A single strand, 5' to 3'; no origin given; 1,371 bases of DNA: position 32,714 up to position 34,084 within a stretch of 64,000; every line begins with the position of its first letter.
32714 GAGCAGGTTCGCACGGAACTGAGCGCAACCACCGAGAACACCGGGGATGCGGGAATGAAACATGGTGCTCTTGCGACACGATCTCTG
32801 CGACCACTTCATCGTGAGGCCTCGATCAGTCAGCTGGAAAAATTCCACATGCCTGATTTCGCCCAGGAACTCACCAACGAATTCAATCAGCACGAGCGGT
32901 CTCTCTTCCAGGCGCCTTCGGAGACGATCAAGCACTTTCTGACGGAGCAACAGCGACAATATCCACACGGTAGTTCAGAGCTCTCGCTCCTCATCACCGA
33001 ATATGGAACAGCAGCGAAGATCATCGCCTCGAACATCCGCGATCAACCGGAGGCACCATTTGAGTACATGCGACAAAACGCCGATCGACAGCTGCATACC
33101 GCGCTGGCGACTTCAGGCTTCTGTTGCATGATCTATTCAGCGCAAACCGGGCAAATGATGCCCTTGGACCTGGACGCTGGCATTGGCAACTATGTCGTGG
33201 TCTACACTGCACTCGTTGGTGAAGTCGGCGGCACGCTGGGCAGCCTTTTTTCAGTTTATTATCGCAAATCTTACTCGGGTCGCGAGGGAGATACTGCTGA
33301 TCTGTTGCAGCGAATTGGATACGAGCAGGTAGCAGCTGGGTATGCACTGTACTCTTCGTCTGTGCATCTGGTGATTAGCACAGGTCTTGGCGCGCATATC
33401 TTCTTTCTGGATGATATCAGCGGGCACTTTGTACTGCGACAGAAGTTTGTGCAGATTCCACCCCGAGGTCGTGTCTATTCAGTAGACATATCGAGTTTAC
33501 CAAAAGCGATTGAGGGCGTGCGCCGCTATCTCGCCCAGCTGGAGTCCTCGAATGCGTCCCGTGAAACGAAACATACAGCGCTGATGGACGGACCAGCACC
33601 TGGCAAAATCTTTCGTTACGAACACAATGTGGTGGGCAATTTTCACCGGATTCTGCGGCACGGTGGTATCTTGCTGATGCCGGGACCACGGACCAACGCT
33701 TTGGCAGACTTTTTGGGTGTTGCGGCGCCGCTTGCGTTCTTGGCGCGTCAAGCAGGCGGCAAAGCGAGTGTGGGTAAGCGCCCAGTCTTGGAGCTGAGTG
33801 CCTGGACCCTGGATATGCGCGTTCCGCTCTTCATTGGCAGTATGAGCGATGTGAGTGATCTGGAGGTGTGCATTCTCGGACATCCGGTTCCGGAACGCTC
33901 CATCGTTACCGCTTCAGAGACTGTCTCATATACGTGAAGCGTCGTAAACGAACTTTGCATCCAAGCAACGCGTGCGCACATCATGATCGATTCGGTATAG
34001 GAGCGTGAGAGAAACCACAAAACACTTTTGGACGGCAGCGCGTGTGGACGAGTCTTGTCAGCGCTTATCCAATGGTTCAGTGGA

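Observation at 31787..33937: Single ORF fusing a soluble inorganic pyrophosphatase to an FBPase-like domain with an altered metal-binding motif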

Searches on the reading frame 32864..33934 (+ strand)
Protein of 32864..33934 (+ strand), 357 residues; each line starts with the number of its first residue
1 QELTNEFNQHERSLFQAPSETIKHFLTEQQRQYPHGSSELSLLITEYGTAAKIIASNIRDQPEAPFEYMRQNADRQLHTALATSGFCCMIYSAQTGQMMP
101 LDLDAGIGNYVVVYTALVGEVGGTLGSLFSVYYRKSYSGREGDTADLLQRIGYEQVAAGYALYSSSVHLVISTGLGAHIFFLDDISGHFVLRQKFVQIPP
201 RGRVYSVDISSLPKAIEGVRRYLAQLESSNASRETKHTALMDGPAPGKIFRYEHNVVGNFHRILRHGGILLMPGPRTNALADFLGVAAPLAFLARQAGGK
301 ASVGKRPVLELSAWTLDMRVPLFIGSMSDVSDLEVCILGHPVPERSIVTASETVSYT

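Call 11: search_solved_structures(query=window:32864-33934:+, max_evalue=1e-10, show_alignments=5)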
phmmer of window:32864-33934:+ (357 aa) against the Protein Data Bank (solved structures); distinct sequences matched with E-value up to 1e-10: 39.
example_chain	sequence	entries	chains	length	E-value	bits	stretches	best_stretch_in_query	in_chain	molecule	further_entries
2gq1_A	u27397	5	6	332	9.6e-33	117.1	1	20-337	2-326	Fructose-1,6-bisphosphatase | Fructose-bisphosphatase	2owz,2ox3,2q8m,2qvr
5q0c_A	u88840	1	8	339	3.4e-31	112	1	11-337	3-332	Fructose-1,6-bisphosphatase isozyme 2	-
3ifa_A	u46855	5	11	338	4e-31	111.8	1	11-337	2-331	Fructose-1,6-bisphosphatase isozyme 2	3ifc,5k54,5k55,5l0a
4he1_A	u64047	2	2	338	4.1e-31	111.8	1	11-337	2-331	Fructose-1,6-bisphosphatase isozyme 2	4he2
4he0_A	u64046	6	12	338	4.1e-31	111.8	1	11-337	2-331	Fructose-1,6-bisphosphatase isozyme 2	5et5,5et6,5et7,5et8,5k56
1dbz_A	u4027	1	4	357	7.8e-28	101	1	80-334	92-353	FRUCTOSE-1,6-BISPHOSPHATASE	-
1d9q_A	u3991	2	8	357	1.4e-27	100.1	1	81-334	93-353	FRUCTOSE-1,6-BISPHOSPHATASE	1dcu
1spi_A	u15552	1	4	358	8.8e-27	97.5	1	80-335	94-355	FRUCTOSE 1,6-BISPHOSPHATASE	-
1bk4_A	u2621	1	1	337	5.4e-26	94.9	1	81-333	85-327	PROTEIN (FRUCTOSE-1,6-BISPHOSPHATASE)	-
5iz1_A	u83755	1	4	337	5.5e-26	94.9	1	79-335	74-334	fructose-1,6-bisphosphatase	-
2fhy_A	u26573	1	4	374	8e-26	94.4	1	7-332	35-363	Fructose-1,6-bisphosphatase 1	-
6ls5_A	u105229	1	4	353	1.6e-25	93.4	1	14-332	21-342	Fructose-1,6-bisphosphatase 1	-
2fie_A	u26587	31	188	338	1.7e-25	93.3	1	15-332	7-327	Fructose-1,6-bisphosphatase 1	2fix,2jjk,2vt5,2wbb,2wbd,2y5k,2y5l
9xv1_A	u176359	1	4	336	1.8e-25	93.2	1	15-332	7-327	Fructose-1,6-bisphosphatase 1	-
1fta_A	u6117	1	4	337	1.8e-25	93.2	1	20-332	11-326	FRUCTOSE-1,6-BISPHOSPHATASE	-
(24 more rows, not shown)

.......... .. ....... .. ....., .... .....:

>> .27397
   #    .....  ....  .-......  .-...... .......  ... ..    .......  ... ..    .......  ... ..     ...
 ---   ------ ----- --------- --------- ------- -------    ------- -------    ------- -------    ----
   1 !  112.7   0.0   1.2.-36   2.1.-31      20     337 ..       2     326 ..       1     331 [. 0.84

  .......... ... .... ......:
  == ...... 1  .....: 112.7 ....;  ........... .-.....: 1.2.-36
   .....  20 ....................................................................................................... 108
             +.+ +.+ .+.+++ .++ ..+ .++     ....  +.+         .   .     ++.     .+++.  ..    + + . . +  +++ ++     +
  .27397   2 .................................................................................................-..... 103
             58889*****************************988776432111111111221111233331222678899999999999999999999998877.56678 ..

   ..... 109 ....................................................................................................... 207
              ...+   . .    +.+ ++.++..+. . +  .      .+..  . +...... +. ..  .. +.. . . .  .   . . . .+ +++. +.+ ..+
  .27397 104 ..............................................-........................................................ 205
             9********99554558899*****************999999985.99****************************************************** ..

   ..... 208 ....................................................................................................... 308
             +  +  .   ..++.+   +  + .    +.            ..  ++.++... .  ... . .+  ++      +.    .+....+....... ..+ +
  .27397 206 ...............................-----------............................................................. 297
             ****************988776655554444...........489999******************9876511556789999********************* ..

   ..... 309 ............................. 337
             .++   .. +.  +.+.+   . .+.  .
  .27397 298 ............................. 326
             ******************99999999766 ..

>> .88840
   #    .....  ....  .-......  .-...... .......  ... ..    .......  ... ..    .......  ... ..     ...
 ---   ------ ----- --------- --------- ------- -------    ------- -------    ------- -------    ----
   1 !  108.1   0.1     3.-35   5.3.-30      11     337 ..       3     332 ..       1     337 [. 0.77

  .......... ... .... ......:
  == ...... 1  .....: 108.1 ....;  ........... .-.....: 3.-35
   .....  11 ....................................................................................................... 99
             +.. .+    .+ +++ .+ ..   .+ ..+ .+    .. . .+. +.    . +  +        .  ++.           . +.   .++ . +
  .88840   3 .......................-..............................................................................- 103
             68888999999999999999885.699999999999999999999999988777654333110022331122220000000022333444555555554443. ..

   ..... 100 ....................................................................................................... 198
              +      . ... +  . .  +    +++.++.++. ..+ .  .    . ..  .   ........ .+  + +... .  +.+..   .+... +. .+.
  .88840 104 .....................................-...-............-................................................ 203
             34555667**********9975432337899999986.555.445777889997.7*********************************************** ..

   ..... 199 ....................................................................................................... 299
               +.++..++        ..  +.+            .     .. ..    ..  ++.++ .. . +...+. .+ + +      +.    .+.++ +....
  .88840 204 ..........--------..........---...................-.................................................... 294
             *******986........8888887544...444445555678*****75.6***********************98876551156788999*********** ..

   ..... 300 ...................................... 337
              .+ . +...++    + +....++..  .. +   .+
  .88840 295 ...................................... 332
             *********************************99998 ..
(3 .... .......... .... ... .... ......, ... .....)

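Call 19: find_homologous_proteins(query=window:32864-33934:+, max_evalue=0.00001)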
Query window:32864-33934:+ (357 aa): 2290 proteins with E <= 0.00001 among 6984 candidates; the best 120 are listed.
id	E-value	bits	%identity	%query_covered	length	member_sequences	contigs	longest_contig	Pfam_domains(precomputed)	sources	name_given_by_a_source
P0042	1.6e-194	664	86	96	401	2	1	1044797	PF00316.26,PF18913.6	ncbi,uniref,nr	ncbi:inorganic pyrophosphatase [Cyanidiococcus yangmingshanensis]|uniref:fructose-bisphosphatase n=1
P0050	1.2e-104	368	53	94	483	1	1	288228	PF00316.26,PF18913.6,PF00719.25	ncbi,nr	ncbi:inorganic pyrophosphatase fused with fructose-1 6-bisphosphatase [Gracilaria domingensis]|nr:in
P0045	1.1e-102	362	52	94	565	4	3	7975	PF00316.26,PF18913.6,PF00719.25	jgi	jgi:fructose-1,6-bisphosphatase/inorganic pyrophosphatase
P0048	2.9e-99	351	51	94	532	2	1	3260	PF00316.26,PF18913.6,PF00719.25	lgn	-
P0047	3.9e-93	331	55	82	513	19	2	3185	PF00316.26,PF18913.6,PF00719.25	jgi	-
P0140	4.6e-86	307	49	87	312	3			PF00316.26,PF18913.6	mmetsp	mmetsp:Transcript_2588/g.7769 ORF Transcript_2588/g.7769 Transcript_2588/m.7769 type:complete len:31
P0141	1.2e-78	283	55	70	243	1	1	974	PF00316.26,PF18913.6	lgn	-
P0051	9.5e-71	257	70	49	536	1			PF00316.26,PF00719.25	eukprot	eukprot:ctg_1163.g417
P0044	1.6e-56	210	54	54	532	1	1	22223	PF00316.26,PF00719.25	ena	-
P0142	3.3e-40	157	33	89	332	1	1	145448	PF00316.26,PF18913.6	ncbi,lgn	ncbi:MAG: class 1 fructose-bisphosphatase [Bacteroidia bacterium]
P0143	9.8e-40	155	35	88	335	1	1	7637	PF00316.26,PF18913.6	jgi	jgi:fructose-1,6-bisphosphatase I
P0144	1.0e-39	155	35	88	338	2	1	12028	PF00316.26,PF18913.6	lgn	-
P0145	2.3e-39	154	34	89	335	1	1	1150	PF00316.26,PF18913.6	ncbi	-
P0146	2.8e-39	153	34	89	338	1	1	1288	PF00316.26,PF18913.6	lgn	-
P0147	7.4e-39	152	34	89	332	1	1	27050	PF00316.26,PF18913.6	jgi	jgi:fructose-1,6-bisphosphatase I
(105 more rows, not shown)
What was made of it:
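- Tried and rejected: The best non-family hits are bacterial (33-35% identity, call 19) and the 'FPH' motif is shared.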

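Call 25: search_protein_representatives(protein=window:32864-33934:+)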
Query: 357 residues. Proteins with E-value up to 0.001 (for the whole library): 1704; up to 1e-10: 580; up to 1e-30: 11. The best 150 are listed.
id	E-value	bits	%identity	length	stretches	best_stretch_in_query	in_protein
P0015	2.0e-106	372.6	55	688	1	7-351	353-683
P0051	3.0e-71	256.9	73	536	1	18-179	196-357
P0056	5.6e-63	229.7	47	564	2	18-207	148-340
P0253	1.9e-54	201.7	53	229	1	32-213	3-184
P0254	1.3e-41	159.5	32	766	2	36-344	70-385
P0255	1.3e-34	136.5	34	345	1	21-335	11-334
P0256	8.7e-33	130.5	37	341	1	21-335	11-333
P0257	7.2e-32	127.5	61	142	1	92-193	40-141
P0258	1.3e-31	126.7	38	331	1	57-334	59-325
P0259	1.8e-31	126.1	36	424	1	21-342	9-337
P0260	1.9e-31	126.1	36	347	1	67-339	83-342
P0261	1.2e-29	120.2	34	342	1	21-334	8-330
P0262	8.7e-29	117.3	39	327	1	73-336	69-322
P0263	1.2e-28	116.8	38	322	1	78-331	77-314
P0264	3.6e-28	115.3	38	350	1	81-339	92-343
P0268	2.0e-27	112.8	37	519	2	107-341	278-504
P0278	1.1e-24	103.8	38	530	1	79-333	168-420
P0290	8.8e-24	100.9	39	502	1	79-335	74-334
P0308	1.4e-22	96.9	36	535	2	108-333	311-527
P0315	3.3e-22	95.7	38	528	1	150-335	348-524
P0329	1.1e-21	94.0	31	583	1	62-334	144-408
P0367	2.0e-20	89.8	36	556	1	151-333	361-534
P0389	1.0e-19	87.5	30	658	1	24-335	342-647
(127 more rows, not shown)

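Call 26: search_protein_families(library=pfam, proteins=[P0254, P0389, P0268, P0278, P0308, P0315, P0367, P0329, P0140, P0290], max_evalue=0.001)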
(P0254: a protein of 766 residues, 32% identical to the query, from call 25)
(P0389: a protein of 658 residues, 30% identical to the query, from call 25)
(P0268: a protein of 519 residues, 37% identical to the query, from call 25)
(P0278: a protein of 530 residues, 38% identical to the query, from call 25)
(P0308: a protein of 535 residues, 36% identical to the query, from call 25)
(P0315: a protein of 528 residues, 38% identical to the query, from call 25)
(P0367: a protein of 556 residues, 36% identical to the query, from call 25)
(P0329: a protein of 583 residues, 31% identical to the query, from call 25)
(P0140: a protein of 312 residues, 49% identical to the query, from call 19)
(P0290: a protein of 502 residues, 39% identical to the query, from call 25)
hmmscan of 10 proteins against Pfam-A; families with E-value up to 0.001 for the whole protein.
P0254 (766 aa): 2 families
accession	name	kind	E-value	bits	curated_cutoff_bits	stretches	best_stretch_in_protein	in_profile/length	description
PF18913.5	FBPase_C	-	4.5e-79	262.9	27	2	248-379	1-126/127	Fructose-1-6-bisphosphatase, C-terminal domain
PF00316.25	FBPase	-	3e-74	249.2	34.8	2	430-621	10-191/191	Fructose-1-6-bisphosphatase, N-terminal domain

P0389 (658 aa): 2 families
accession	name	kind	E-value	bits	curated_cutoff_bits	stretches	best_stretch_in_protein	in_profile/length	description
PF00316.25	FBPase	-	1.6e-27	96.8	34.8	1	354-520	16-190/191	Fructose-1-6-bisphosphatase, N-terminal domain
PF18913.5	FBPase_C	-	3.8e-22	78.9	27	1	525-647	1-124/127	Fructose-1-6-bisphosphatase, C-terminal domain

P0268 (519 aa): 2 families
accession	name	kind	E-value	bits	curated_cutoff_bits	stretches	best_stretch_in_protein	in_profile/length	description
PF00316.25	FBPase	-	4.4e-76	255.2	34.8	1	167-366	1-191/191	Fructose-1-6-bisphosphatase, N-terminal domain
PF18913.5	FBPase_C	-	4.3e-48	162.8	27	1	370-499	1-125/127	Fructose-1-6-bisphosphatase, C-terminal domain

P0278 (530 aa): 2 families
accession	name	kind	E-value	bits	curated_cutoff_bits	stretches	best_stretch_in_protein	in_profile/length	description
PF18913.5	FBPase_C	-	2.7e-36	124.6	27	1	298-422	1-124/127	Fructose-1-6-bisphosphatase, C-terminal domain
PF00316.25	FBPase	-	3e-36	125.3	34.8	1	97-293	2-190/191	Fructose-1-6-bisphosphatase, N-terminal domain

P0308 (535 aa): 4 families
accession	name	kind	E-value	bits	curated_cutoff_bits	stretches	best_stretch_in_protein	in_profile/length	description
PF00316.25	FBPase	-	1e-66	224.7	34.8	2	307-397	98-190/191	Fructose-1-6-bisphosphatase, N-terminal domain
PF18913.5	FBPase_C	-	5.6e-47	159.2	27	1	402-530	1-125/127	Fructose-1-6-bisphosphatase, C-terminal domain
PF13765.14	PRY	-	1.1e-19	70.3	27.5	1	252-300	1-49/49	SPRY-associated domain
PF13863.11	DUF4200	-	3.4e-05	24.6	29.7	1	104-194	14-106/119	Domain of unknown function (DUF4200)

P0315 (528 aa): 2 families
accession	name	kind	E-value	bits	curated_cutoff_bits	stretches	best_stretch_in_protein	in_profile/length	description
PF00316.25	FBPase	-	1.5e-52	178.4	34.8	1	175-392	1-191/191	Fructose-1-6-bisphosphatase, N-terminal domain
PF18913.5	FBPase_C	-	3.4e-47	159.8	27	1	396-526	1-126/127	Fructose-1-6-bisphosphatase, C-terminal domain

P0367 (556 aa): 2 families
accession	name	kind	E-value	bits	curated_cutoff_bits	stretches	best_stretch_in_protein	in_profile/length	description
PF00316.25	FBPase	-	9.5e-50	169.3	34.8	1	184-404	1-191/191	Fructose-1-6-bisphosphatase, N-terminal domain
PF18913.5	FBPase_C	-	3.3e-47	159.9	27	1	408-538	1-126/127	Fructose-1-6-bisphosphatase, C-terminal domain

P0329 (583 aa): 2 families
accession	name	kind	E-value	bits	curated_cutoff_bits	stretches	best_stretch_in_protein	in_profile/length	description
PF18913.5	FBPase_C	-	1.7e-34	118.8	27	1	284-411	4-126/127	Fructose-1-6-bisphosphatase, C-terminal domain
PF00316.25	FBPase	-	2.5e-31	109.2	34.8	1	147-277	60-191/191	Fructose-1-6-bisphosphatase, N-terminal domain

P0140 (312 aa): 2 families
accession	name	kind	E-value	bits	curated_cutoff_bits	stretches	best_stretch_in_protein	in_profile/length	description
PF00316.25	FBPase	-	1.7e-26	93.4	34.8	1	32-206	1-190/191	Fructose-1-6-bisphosphatase, N-terminal domain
PF18913.5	FBPase_C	-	1.1e-16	61.2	27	1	211-309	1-100/127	Fructose-1-6-bisphosphatase, C-terminal domain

P0290 (502 aa): 2 families
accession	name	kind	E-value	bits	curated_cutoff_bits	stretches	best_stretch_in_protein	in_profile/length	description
PF00316.25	FBPase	-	1.6e-56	191.4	34.8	1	1-195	1-190/191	Fructose-1-6-bisphosphatase, N-terminal domain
PF18913.5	FBPase_C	-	1.1e-43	148.5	27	1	200-335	1-125/127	Fructose-1-6-bisphosphatase, C-terminal domain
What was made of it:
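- Tried and rejected: None has one (call 26).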
